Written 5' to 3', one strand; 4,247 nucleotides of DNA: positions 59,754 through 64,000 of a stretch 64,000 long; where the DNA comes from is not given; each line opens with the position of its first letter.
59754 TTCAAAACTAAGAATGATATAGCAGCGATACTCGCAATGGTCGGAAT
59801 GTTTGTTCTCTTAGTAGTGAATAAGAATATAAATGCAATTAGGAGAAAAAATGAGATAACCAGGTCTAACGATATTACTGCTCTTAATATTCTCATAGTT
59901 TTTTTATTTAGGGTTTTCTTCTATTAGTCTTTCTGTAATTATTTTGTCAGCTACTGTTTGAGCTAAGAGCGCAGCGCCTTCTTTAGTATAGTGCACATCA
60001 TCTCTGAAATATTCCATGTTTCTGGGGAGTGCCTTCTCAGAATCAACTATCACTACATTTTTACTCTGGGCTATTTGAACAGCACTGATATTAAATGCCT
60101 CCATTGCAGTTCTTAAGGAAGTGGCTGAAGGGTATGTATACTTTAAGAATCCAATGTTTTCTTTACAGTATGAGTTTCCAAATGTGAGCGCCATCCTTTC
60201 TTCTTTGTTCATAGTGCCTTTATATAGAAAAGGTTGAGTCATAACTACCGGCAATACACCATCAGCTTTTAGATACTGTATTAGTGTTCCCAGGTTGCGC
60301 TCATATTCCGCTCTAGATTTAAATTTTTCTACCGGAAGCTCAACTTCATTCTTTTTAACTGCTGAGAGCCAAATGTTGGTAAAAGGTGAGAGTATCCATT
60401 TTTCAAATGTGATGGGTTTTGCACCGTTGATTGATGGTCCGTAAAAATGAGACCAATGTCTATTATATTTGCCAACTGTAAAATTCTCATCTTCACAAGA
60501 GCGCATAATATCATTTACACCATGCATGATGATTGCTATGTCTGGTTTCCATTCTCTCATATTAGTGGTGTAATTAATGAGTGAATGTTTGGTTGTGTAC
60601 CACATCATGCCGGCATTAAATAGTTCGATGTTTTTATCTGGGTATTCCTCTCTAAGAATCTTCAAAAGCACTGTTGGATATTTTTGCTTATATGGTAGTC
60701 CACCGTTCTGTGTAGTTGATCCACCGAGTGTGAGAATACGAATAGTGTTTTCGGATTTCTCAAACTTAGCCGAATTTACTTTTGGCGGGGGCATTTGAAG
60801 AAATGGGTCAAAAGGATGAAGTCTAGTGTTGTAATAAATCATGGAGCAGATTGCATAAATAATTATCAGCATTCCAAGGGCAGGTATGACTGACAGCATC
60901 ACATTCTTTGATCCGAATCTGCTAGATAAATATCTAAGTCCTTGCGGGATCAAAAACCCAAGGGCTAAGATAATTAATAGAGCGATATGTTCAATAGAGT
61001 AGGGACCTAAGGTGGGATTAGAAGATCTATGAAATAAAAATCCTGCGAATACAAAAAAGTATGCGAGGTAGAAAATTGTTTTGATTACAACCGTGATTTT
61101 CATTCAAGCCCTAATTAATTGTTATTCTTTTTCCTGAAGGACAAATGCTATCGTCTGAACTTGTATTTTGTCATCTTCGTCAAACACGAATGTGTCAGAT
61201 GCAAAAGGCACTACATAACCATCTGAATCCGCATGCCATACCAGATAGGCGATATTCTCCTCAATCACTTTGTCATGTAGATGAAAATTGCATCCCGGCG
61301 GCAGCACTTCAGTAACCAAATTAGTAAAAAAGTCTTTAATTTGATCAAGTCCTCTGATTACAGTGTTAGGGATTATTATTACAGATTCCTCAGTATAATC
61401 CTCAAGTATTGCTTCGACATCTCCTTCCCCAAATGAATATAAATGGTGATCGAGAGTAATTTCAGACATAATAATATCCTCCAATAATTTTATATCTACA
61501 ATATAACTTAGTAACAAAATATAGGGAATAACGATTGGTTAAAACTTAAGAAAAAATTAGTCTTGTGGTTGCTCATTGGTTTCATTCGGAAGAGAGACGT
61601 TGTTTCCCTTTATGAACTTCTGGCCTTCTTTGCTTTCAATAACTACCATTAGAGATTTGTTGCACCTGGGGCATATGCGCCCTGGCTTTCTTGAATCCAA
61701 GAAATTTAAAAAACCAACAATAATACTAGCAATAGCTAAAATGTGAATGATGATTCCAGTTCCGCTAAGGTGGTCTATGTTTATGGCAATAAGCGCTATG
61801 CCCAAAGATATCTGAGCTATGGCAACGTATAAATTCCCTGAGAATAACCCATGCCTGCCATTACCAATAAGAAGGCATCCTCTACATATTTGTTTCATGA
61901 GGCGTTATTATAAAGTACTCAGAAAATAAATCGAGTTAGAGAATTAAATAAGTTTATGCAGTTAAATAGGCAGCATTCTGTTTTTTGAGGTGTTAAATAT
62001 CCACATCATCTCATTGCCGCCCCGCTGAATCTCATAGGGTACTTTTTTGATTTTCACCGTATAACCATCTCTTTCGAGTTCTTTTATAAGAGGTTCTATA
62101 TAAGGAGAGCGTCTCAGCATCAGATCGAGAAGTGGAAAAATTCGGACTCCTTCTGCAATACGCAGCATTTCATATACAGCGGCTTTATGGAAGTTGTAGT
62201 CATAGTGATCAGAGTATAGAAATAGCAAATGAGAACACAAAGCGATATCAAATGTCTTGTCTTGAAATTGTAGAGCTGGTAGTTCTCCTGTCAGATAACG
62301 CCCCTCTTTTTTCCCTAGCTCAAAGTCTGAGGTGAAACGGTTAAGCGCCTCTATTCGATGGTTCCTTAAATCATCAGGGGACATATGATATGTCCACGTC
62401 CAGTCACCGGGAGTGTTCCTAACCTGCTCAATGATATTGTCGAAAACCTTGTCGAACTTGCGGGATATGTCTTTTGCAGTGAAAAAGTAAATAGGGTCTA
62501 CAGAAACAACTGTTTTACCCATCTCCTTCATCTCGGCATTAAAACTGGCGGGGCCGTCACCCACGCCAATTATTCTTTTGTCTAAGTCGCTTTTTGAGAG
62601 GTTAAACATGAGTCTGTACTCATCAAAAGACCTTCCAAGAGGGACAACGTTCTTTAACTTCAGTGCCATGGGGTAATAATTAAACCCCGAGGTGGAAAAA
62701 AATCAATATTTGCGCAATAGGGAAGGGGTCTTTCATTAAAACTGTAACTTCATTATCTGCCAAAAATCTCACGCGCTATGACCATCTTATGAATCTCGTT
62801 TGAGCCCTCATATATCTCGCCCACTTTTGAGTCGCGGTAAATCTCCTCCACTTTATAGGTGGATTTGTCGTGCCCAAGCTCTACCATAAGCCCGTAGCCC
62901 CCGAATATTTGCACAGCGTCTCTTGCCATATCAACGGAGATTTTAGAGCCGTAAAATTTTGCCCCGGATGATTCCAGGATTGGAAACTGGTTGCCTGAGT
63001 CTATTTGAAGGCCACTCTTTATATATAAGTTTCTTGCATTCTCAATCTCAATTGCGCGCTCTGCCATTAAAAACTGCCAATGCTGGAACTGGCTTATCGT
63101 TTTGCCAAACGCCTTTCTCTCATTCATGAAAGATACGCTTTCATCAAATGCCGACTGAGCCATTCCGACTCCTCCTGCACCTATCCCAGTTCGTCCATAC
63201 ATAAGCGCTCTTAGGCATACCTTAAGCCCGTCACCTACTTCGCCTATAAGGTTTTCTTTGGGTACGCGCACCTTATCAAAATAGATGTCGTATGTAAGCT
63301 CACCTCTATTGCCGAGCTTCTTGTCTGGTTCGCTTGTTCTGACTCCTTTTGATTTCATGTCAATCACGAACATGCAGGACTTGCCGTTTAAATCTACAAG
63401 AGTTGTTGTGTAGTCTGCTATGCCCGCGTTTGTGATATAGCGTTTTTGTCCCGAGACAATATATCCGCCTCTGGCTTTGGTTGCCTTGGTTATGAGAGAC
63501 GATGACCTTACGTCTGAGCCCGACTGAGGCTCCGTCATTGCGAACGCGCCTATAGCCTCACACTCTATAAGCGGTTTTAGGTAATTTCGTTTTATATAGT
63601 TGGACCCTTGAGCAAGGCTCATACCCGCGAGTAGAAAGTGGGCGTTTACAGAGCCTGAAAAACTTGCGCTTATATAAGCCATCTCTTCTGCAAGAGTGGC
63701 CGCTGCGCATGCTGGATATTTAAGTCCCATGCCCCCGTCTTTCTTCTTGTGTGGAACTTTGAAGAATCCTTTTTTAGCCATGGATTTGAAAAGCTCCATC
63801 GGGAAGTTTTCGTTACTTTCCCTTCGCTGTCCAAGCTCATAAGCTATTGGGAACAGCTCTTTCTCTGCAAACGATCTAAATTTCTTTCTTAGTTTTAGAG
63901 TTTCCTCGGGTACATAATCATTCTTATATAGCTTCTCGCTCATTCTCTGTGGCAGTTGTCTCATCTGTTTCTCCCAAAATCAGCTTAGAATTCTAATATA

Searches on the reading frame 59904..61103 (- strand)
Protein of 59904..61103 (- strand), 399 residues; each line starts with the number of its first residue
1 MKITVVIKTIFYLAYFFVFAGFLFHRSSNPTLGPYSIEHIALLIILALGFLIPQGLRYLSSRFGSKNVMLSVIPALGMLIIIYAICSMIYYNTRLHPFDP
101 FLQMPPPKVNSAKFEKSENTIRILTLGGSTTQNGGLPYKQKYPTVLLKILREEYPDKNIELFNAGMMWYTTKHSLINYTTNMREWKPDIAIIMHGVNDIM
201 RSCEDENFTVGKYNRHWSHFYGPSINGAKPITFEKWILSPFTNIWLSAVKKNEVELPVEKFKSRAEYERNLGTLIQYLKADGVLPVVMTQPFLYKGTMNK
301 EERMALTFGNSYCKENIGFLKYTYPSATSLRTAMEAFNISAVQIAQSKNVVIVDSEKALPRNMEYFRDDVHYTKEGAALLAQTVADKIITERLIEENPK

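Call 47: search_protein_families(library=pfam, proteins=[window:59904-61103:-], max_evalue=0.001)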
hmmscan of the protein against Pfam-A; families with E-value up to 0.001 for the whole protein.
window:59904-61103:- (399 aa): 5 families
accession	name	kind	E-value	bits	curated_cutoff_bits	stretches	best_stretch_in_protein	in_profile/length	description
PF13472.12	Lipase_GDSL_2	-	1.4e-12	48.9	32.9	1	126-379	2-178/178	GDSL-like Lipase/Acylhydrolase family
PF00657.28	Lipase_GDSL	-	1.5e-07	32.2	23.6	0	124-212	2-102/208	GDSL-like Lipase/Acylhydrolase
PF16822.11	ALGX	-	1.3e-06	28.8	26.5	1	342-397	79-139/268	SGNH hydrolase-like domain, acetyltransferase AlgX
PF25182.1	NonGDSL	-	3.9e-05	23.5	80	1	116-209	23-117/220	Non-GDSL lipase-like family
PF04311.20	DUF459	-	0.00047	20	27.2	0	181-222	54-94/197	Protein of unknown function (DUF459)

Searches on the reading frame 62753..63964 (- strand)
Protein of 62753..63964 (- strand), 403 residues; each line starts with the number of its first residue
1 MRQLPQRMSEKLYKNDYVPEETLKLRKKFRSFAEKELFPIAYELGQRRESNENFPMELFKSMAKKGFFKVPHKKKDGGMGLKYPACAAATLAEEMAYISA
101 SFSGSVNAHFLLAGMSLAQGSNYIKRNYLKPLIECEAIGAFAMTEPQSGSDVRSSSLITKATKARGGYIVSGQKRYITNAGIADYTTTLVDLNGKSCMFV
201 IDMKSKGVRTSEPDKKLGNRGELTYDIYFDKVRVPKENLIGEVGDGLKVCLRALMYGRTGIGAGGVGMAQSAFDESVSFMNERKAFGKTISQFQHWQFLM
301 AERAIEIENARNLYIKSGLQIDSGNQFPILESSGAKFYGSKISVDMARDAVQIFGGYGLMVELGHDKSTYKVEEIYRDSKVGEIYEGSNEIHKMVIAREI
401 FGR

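Call 47: search_protein_families(library=pfam, proteins=[window:62753-63964:-], max_evalue=0.001)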
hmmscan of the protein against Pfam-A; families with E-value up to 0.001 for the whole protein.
window:62753-63964:- (403 aa): 4 families
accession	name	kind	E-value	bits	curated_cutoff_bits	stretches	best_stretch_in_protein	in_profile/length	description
PF00441.29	Acyl-CoA_dh_1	-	1.6e-37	129.4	22.4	1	244-400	1-149/150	Acyl-CoA dehydrogenase, C-terminal domain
PF02770.24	Acyl-CoA_dh_M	-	1.1e-19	70.8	33.3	1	140-232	1-97/97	Acyl-CoA dehydrogenase, middle domain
PF02771.21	Acyl-CoA_dh_N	-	3.7e-17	63.2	22.9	1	20-134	2-111/113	Acyl-CoA dehydrogenase, N-terminal domain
PF08028.16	Acyl-CoA_dh_2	-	1.2e-10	42.2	22.7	1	260-388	2-132/134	Acyl-CoA dehydrogenase, C-terminal domain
